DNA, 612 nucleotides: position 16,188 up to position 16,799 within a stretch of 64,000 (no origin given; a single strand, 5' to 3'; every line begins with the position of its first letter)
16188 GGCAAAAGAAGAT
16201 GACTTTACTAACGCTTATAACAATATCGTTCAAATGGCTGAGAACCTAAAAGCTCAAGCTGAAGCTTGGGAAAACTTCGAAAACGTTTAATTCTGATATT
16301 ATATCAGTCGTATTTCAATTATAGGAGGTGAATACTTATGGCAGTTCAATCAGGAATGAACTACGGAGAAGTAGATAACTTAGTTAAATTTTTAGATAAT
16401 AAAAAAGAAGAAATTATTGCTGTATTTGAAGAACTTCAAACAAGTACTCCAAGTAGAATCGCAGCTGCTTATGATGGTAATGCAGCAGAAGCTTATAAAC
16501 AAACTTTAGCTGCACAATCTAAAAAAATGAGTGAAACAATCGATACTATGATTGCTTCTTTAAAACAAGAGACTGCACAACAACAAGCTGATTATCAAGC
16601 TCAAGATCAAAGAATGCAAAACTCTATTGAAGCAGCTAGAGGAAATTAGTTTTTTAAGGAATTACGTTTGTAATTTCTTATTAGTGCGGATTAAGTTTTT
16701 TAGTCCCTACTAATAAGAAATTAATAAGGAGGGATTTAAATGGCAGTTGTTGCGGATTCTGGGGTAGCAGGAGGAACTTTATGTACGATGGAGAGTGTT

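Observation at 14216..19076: WXG100 gene pair sandwiched between two paralogous copies of an uncharacterised two-gene module, with no type VII machinery in sight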

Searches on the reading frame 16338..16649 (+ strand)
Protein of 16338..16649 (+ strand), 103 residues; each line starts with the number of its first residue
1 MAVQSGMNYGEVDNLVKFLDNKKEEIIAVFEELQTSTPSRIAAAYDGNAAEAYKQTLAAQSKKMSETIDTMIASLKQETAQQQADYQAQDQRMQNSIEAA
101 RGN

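Call 3: search_protein_families(library=pfam, proteins=[window:16338-16649:+], max_evalue=1)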
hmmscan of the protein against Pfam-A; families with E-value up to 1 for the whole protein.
window:16338-16649:+ (103 aa): 2 families
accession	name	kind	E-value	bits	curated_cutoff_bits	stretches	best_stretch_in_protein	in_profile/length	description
PF18879.6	EspA_EspE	-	0.059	14.2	27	1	24-82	17-74/84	EspA/EspE family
PF06810.17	Phage_scaffold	-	0.22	11.9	35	1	20-99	10-92/170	Phage capsid assembly scaffolding protein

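Call 4: search_protein_families(library=ncbifam, proteins=[window:16338-16649:+], max_evalue=1)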
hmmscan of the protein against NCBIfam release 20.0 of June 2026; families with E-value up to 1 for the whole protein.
window:16338-16649:+ (103 aa): 3 families
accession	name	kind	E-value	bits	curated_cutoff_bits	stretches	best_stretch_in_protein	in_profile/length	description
TIGR03930.1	WXG100_ESAT6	subfamily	1.4e-05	25.2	44.85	1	7-94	4-89/90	WXG100 family type VII secretion target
NF052504.1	sll1863_fam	domain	0.00048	20.3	35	1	51-101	3-53/93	sll1863 family stress response protein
NF047397.1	slr1339_fam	equivalog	0.25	12.2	45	1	49-93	38-82/143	salt stress protein, Slr1339 family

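Call 41: search_solved_structures(query=A6, max_evalue=10)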
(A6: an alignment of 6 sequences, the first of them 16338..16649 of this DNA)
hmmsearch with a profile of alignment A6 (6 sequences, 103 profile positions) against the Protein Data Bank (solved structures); distinct sequences matched with E-value up to 10: 23.
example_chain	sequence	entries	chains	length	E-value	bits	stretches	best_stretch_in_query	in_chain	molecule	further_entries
4i0x_B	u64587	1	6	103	0.017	18.6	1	8-94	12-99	ESAT-6-like protein MAB_3113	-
2vs0_A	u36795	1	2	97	0.023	18.2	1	23-95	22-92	VIRULENCE FACTOR ESXA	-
2vrz_A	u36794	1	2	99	0.024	18.1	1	23-95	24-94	VIRULENCE FACTOR ESXA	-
4lws_B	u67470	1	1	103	0.049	17.1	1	25-92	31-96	Uncharacterized protein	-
8gji_A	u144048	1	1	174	0.052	17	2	17-91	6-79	GCG binder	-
4c2m_D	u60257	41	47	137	0.3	14.6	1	30-77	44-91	DNA-DIRECTED RNA POLYMERASE I SUBUNIT RPA14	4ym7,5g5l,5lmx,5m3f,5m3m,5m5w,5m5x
4c3h_D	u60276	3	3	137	0.3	14.6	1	30-77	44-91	DNA-DIRECTED RNA POLYMERASE I SUBUNIT RPA14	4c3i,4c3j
4i0x_A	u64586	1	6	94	0.46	14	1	39-96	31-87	ESAT-6-like protein MAB_3112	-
4v91_O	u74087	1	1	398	0.53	13.8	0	55-100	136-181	UL13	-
3h5q_A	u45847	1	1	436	0.62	13.6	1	12-61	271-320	Pyrimidine-nucleoside phosphorylase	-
4jf3_A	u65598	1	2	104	0.73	13.3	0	2-29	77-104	Envelope glycoprotein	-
4mc5_A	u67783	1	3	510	0.86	13.1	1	46-94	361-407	Hemagglutinin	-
4po2_A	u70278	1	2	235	1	12.8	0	12-57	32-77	Heat shock 70 kDa protein 1A/1B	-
2p32_A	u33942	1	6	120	1.3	12.5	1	60-94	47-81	Heat shock 70 kDa protein A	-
5gjj_A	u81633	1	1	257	1.6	12.2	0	12-57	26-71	Heat shock 70 kDa protein 1A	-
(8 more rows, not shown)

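Call 49: find_homologous_proteins(query=A6, max_evalue=0.01)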
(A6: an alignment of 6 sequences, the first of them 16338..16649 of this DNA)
Query A6 (6 sequences) (103 aa, profile of the alignment): 36 proteins with E <= 0.01 among 1782 candidates.
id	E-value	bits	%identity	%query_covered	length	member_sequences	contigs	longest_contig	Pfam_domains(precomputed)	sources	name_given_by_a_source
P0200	4.2e-42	160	50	93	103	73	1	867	PF06013.19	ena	-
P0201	4.5e-41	157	51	93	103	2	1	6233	-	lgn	-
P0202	4.5e-41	157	50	93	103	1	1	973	-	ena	-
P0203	9.7e-40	153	100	100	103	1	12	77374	-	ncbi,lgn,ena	-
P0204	1.4e-39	152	61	94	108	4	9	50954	-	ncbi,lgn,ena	-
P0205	1.6e-39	152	52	93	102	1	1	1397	PF06013.19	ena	-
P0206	2.7e-39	151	49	90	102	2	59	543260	-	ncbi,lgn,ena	-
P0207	1.4e-37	146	51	90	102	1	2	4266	-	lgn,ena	-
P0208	1.0e-36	143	48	93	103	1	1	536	-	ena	-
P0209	2.9e-36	142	45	94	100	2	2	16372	-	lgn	-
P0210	3.1e-36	142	35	93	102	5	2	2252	PF06013.19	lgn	-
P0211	4.1e-36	141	45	94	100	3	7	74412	PF06013.19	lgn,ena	-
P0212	5.1e-36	141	51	94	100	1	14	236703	-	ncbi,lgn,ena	-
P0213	5.9e-36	141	51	94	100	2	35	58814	-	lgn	-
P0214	1.7e-35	139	46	94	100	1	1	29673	-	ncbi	-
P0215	3.2e-35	138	51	94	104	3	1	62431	-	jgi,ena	-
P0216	1.0e-34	137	25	84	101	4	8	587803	-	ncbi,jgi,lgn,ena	-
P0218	1.4e-32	130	43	93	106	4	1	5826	PF06013.19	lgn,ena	-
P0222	4.5e-32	128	38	93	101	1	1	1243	PF06013.19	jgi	-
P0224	6.0e-31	125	40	93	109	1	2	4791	PF06013.19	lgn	-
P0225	4.2e-29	119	49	95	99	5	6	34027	PF06013.19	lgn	-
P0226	1.0e-26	111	28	94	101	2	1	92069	-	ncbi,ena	-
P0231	5.9e-22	96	39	94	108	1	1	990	PF06013.19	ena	-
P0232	4.9e-17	80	32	90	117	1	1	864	PF06013.19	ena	-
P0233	1.6e-12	65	26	87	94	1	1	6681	PF06013.19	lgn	-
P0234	2.8e-12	65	30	87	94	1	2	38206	PF06013.19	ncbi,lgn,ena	-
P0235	4.8e-9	54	28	89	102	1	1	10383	-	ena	-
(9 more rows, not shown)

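Call 50: find_encoding_contigs(protein=P0234, flank=10000, max_places=2)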
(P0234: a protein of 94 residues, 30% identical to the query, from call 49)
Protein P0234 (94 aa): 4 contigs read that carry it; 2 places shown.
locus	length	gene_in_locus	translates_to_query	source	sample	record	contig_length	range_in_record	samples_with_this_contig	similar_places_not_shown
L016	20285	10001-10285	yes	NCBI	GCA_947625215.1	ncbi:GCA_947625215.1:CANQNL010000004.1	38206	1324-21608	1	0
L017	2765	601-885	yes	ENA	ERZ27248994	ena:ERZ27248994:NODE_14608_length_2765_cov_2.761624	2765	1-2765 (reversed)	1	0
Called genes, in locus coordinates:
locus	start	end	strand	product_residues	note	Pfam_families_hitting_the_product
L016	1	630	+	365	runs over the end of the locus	PF02646:RmuC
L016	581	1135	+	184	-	PF09997:DUF2238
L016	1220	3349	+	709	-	PF08206:OB_RNB, PF17876:CSD2, PF00773:RNB, PF00575:S1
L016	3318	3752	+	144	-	PF01668:SmpB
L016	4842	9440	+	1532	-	PF00498:FHA (weak), PF01580:FtsK_SpoIIIE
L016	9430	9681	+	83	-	-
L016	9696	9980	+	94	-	PF06013:WXG100 (weak)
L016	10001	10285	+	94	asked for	PF06013:WXG100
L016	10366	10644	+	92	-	-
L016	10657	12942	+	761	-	-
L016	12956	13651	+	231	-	-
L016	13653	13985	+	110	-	PF13780:DUF4176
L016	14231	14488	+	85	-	PF02604:PhdYeFM_antitox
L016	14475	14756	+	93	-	PF05016:ParE_toxin (weak), PF06769:YoeB_toxin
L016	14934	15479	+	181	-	-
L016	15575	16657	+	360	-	PF01183:Glyco_hydro_25, PF08239:SH3_3 (weak)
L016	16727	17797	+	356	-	PF00768:Peptidase_S11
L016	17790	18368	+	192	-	PF07670:Gate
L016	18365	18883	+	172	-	PF07670:Gate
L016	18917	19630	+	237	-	PF01479:S4, PF00849:PseudoU_synth_2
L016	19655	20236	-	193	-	-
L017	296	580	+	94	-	PF06013:WXG100 (weak)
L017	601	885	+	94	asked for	PF06013:WXG100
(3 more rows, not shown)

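Call 51: find_encoding_contigs(protein=P0216, flank=10000, max_places=2)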
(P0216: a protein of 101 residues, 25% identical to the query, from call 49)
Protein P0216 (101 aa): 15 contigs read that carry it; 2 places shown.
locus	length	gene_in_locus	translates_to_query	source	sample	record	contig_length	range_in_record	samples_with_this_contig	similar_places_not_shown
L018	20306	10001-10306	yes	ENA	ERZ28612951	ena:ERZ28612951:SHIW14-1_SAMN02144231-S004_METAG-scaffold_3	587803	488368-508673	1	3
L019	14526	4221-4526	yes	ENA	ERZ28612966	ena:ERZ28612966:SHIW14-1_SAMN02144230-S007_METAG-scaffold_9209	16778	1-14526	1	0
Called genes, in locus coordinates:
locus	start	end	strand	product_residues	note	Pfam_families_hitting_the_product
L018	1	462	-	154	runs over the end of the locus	-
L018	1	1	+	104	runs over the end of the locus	-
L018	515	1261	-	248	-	-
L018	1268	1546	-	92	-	-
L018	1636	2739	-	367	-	PF04055:Radical_SAM, PF13186:SPASM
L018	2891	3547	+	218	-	-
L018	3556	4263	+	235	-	PF03483:B3_4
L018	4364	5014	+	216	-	PF03006:HlyIII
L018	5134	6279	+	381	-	-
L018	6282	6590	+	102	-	PF13780:DUF4176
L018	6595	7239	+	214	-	-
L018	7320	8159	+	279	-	PF00175:NAD_binding_1 (weak), PF10418:DHODB_Fe-S_bind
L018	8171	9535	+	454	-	PF14691:Fer4_20, PF01946:Thi4 (faint), PF00070:Pyr_redox (faint), PF07992:Pyr_redox_2, PF13450:NAD_binding_8, PF13738:Pyr_redox_3 (weak)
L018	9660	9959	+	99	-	-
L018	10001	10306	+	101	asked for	-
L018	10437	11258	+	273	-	-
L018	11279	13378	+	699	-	-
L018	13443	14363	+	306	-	-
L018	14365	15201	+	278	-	PF01171:ATP_bind_3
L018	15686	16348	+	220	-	PF03462:PCRF, PF00472:RF-1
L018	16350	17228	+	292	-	PF02588:YitT_membrane, PF19700:DUF6198, PF10035:DUF2179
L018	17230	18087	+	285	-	PF02588:YitT_membrane, PF10035:DUF2179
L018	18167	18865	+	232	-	PF02463:SMC_N (faint), PF00005:ABC_tran, PF00006:ATP-synt_ab (faint), PF13304:AAA_21 (weak)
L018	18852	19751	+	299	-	PF18075:FtsX_ECD, PF02687:FtsX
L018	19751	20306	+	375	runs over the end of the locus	PF09969:DUF2203 (faint), PF23649:FKBP15 (faint), PF24568:CC_PcsB, PF01551:Peptidase_M23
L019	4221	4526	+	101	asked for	-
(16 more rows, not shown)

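Call 61: find_encoding_contigs(protein=P0226, flank=10000, max_places=1)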
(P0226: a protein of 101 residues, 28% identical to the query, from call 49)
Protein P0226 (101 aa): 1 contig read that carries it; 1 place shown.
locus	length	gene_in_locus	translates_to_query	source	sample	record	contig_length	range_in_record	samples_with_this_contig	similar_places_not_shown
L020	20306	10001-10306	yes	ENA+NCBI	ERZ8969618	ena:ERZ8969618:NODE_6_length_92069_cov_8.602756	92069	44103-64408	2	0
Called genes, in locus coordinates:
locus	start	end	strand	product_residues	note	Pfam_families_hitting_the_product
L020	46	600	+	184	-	-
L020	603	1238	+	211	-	PF00891:Methyltransf_2, PF01209:Ubie_methyltran (weak), PF03848:TehB (weak), PF13489:Methyltransf_23, PF13847:Methyltransf_31, PF08241:Methyltransf_11, PF08242:Methyltransf_12, PF13649:Methyltransf_25, +3 more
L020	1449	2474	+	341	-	-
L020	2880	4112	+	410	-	PF00365:PFK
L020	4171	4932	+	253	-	PF02463:SMC_N (weak), PF00005:ABC_tran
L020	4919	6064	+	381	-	PF12679:ABC2_membrane_2, PF12698:ABC2_membrane_3, PF01061:ABC2_membrane, PF12730:ABC2_membrane_4 (weak)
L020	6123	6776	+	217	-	-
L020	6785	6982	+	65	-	-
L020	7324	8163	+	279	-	PF00175:NAD_binding_1, PF10418:DHODB_Fe-S_bind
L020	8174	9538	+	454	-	PF14691:Fer4_20, PF01946:Thi4 (weak), PF00070:Pyr_redox (faint), PF01266:DAO (faint), PF07992:Pyr_redox_2, PF13450:NAD_binding_8, PF13738:Pyr_redox_3 (weak)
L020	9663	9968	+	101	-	-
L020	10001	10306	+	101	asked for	-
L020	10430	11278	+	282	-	-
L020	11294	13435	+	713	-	-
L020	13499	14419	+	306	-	PF01966:HD (weak)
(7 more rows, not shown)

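Call 62: find_encoding_contigs(protein=P0235, flank=10000, max_places=1)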
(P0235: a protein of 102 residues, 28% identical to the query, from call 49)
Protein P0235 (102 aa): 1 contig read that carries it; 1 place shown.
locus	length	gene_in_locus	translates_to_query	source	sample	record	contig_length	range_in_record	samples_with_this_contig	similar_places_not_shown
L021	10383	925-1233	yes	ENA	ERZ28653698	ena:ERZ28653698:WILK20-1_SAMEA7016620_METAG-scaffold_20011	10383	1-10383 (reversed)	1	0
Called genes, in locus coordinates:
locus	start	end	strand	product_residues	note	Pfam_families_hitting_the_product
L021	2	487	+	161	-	?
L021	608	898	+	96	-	-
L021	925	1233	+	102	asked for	-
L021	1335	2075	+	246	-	-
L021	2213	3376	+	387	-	-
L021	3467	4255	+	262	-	-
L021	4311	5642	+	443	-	-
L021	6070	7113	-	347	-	-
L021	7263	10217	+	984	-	PF02463:SMC_N, PF13304:AAA_21 (weak), PF13476:AAA_23, PF13555:AAA_29 (weak), PF06470:SMC_hinge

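Call 78: find_related_loci(query=A7, collection=metagenome_contigs, flank=10000)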
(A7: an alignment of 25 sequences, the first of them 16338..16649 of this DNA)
Query A7 (103 aa) in metagenome_contigs; peptide patterns used: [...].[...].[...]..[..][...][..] (x = any residue, [..] = any of these).
165 stretches matched a pattern; 10 encode a relative of the query (tblastn E <= 1e-3); 10 distinct loci.
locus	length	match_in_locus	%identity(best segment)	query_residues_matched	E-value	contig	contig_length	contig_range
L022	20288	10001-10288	52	1-96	2e-28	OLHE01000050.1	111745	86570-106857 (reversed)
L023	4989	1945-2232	52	1-96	2e-28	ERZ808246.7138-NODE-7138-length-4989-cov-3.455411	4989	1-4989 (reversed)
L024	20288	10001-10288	51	1-96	4e-28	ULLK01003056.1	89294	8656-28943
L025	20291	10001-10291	51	1-97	6e-28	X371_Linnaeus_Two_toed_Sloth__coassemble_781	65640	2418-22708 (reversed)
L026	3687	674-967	48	1-98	5e-26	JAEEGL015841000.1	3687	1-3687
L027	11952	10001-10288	35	1-96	2e-15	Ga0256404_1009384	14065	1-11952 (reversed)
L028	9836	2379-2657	28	5-97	2e-12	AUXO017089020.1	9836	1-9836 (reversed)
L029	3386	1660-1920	26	4-90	1e-8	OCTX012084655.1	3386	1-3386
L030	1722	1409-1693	30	4-97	8e-8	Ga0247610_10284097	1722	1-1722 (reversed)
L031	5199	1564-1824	25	4-90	2e-7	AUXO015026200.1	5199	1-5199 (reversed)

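Call 83: search_protein_families(library=pfam, proteins=[L016:9430-9681:+, L016:9696-9980:+, L016:10001-10285:+, L016:10366-10644:+, L016:10657-12942:+, L016:12956-13651:+, L021:1335-2075:+, L021:2213-3376:+, L021:3467-4255:+, L021:4311-5642:+], max_evalue=0.1)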
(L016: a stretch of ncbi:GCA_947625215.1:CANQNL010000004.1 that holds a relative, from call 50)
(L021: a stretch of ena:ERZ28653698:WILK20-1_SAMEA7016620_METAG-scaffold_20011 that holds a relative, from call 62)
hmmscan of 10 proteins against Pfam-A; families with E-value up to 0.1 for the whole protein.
L016:9430-9681:+ (83 aa): 1 family
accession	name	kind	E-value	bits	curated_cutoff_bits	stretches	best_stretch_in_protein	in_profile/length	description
PF08817.16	YukD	-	0.0097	17.1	27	1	19-82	14-76/76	WXG100 protein secretion system (Wss), protein YukD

L016:9696-9980:+ (94 aa): 9 families
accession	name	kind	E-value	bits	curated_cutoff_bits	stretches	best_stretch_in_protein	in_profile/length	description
PF06013.18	WXG100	-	1.2e-05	25.9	27.3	1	12-89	3-81/86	Proteins of 100 residues with WXG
PF00823.25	PPE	-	0.00056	20.4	26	1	15-91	27-98/165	PPE family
PF09403.15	FadA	-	0.0014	19.4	28.5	1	14-82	22-92/99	Adhesion protein FadA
PF10824.14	T7SS_ESX_EspC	-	0.0056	17.5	23.5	1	11-91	5-89/100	Excreted virulence factor EspC, type VII ESX diderm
PF08317.16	Spc7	-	0.018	14.9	34.5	0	2-45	150-193/196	Spc7 kinetochore protein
PF14362.11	DUF4407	-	0.02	14.6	31.3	1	10-89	142-221/297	Domain of unknown function (DUF4407)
PF12732.12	YtxH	-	0.042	14.7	37.5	0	16-86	28-70/71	YtxH-like protein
PF01297.22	ZnuA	-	0.091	12.7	29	0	10-44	122-156/263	Zinc-uptake complex component A periplasmic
PF25587.1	Rv2743c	-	0.098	12.7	27.7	0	10-90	153-235/237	Rv2743c family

L016:10001-10285:+ (94 aa): 6 families
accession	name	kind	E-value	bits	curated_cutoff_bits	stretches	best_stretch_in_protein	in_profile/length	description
PF06013.18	WXG100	-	4.1e-09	37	27.3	1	6-90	4-85/86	Proteins of 100 residues with WXG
PF04740.18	LXG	-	0.00082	19.7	26.5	1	10-91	11-89/202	LXG domain of WXG superfamily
PF25605.1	Phage_80a_gp11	-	0.039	14.7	27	1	33-79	9-54/76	Phage 80a gp11 protein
PF04321.23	RmlD_sub_bind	-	0.052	13.1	27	1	2-79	21-96/287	RmlD substrate binding domain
PF01442.23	Apolipoprotein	-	0.053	13.7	90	0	48-89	143-184/190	Apolipoprotein A1/A4/E domain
PF11794.13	HpaB_N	-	0.075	13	35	1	24-80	22-77/270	4-hydroxyphenylacetate 3-hydroxylase N terminal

L016:10366-10644:+ (92 aa): 0 families

L016:10657-12942:+ (761 aa): 1 family
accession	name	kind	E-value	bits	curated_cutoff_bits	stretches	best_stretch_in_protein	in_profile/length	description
PF06947.17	DUF1290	-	0.058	14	24.4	0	402-434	23-55/86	Protein of unknown function (DUF1290)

L016:12956-13651:+ (231 aa): 0 families

L021:1335-2075:+ (246 aa): 0 families

L021:2213-3376:+ (387 aa): 0 families

L021:3467-4255:+ (262 aa): 1 family
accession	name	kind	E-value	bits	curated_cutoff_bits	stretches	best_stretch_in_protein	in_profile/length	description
PF12229.13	PG_binding_4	-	0.04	14.5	22.1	1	19-57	61-103/117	Putative peptidoglycan binding domain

L021:4311-5642:+ (443 aa): 2 families
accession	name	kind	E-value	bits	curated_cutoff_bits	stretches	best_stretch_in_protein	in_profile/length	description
PF12892.13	FctA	-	1.4e-05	26.3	22.1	1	290-395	13-120/120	Spy0128-like isopeptide containing domain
PF13383.12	Methyltransf_22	-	0.0024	18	22.4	1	83-170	73-157/252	Methyltransferase domain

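Call 90: search_protein_families(library=pfam, proteins=[L018:515-1261:-, L018:1268-1546:-, L018:6595-7239:+], max_evalue=0.1)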
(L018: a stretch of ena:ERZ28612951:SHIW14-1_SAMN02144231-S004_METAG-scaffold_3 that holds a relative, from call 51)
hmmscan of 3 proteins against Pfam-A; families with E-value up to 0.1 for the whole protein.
L018:515-1261:- (248 aa): 0 families

L018:1268-1546:- (92 aa): 1 family
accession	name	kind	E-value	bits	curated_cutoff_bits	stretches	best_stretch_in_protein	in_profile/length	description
PF06419.17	COG6_N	-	0.0071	16.9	27.4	1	54-91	45-82/114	Conserved oligomeric complex COG6, N-terminal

L018:6595-7239:+ (214 aa): 6 families
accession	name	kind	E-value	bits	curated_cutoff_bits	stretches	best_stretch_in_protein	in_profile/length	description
PF13166.12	AAA_13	-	0.0055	15.9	36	1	46-202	316-472/713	AAA domain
PF22208.1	Cas_Csm6_CARF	-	0.0096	16.1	27.5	1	88-145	12-71/106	Cas_Csm6 CARF domain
PF12325.13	TMF_TATA_bd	-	0.01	16.4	29.1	0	163-203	2-42/115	TATA element modulatory factor 1 TATA binding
PF14906.12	DUF4495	-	0.028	14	25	1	97-176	202-281/319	Domain of unknown function (DUF4495)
PF24611.2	Spectrin_Anc-1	-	0.044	14.5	33.2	0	132-192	5-62/115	Nuclear anchorage protein 1, spectrin-like repeat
PF04513.17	Baculo_PEP_C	-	0.048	14.2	38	0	36-107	16-81/140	Baculovirus polyhedron envelope protein, PEP, C terminus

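Call 94: search_protein_families(library=phrogs, proteins=[window:16338-16649:+], max_evalue=0.01)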
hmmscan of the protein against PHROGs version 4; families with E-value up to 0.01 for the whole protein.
window:16338-16649:+ (103 aa): 1 family
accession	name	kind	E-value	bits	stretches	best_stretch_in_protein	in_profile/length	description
phrog_12432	-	other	0.006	16.7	1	5-84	117-195/423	phosphatidylglycerophosphatase A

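Call 95: search_protein_families(library=padloc, proteins=[window:16338-16649:+], max_evalue=0.01)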
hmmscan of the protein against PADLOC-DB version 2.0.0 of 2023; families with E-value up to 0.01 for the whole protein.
window:16338-16649:+ (103 aa): 0 families

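Call 98: search_protein_families(library=pfam, alignment_id=A7, max_evalue=0.01)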
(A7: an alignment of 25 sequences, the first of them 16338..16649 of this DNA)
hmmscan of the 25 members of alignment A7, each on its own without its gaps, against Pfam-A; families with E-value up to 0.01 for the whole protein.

A. member 1, window:16338-16649:+ (103 aa): 0 families

B. families by the number of members that match (of 25 scanned): 16 families
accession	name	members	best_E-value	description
PF06013.18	WXG100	22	4.1e-09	Proteins of 100 residues with WXG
PF01442.23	Apolipoprotein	6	0.00035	Apolipoprotein A1/A4/E domain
PF04740.18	LXG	3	0.00073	LXG domain of WXG superfamily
PF08641.17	Mis14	3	0.001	Kinetochore protein Mis14 like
PF06657.18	Cep57_MT_bd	2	0.0028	Centrosome microtubule-binding domain of Cep57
PF22568.1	Tet_C_40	2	0.006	Tetracyclin repressor-like, C-terminal domain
PF04513.17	Baculo_PEP_C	1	0.0016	Baculovirus polyhedron envelope protein, PEP, C terminus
PF13166.12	AAA_13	1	0.0023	AAA domain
PF11740.13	KfrA_N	1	0.003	Plasmid replication region DNA-binding N-term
PF10157.14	BORCS6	1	0.003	BLOC-1-related complex sub-unit 6 C-terminal helix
PF14942.11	Muted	1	0.0033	Organelle biogenesis, Muted-like protein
PF06810.17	Phage_scaffold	1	0.0038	Phage capsid assembly scaffolding protein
PF04518.17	Effector_1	1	0.0041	Effector from type III secretion system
PF12729.13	4HB_MCP_1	1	0.0053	Four helix bundle sensory module for signal transduction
PF20531.3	DUF6746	1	0.0088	Family of unknown function (DUF6746)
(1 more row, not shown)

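Call 109: find_encoding_contigs(protein=P0215, flank=10000, max_places=1)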
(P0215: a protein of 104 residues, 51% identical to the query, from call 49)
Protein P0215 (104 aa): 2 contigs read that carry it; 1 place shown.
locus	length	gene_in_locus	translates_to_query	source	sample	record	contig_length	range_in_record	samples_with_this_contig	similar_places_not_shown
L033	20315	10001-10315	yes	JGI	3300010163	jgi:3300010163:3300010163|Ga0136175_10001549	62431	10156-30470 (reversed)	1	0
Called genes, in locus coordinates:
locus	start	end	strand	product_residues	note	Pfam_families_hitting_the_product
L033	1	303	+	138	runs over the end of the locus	-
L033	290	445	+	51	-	-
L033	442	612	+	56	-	-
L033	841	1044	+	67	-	PF01165:Ribosomal_S21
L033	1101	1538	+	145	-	PF09424:YqeY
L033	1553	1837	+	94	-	-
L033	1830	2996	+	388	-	PF06898:YqfD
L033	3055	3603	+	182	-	PF04892:VanZ-LLP1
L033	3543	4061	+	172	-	PF02130:YbeY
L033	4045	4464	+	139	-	PF01219:DAGK_prokar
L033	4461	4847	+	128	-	PF00383:dCMP_cyt_deam_1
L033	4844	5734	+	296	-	PF00009:GTP_EFTU, PF00071:Ras (weak), PF00350:Dynamin_N (faint), PF01926:MMR_HSR1, PF02421:FeoB_N, PF03193:RsgA_GTPase (faint), PF04548:AIG1, PF07650:KH_2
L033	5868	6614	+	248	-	PF11967:RecO_N, PF02565:RecO_C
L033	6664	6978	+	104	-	PF00367:PTS_EIIB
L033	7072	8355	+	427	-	PF00512:HisKA, PF02518:HATPase_c, PF13589:HATPase_c_3 (weak), PF14501:HATPase_c_5 (weak)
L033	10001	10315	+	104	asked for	-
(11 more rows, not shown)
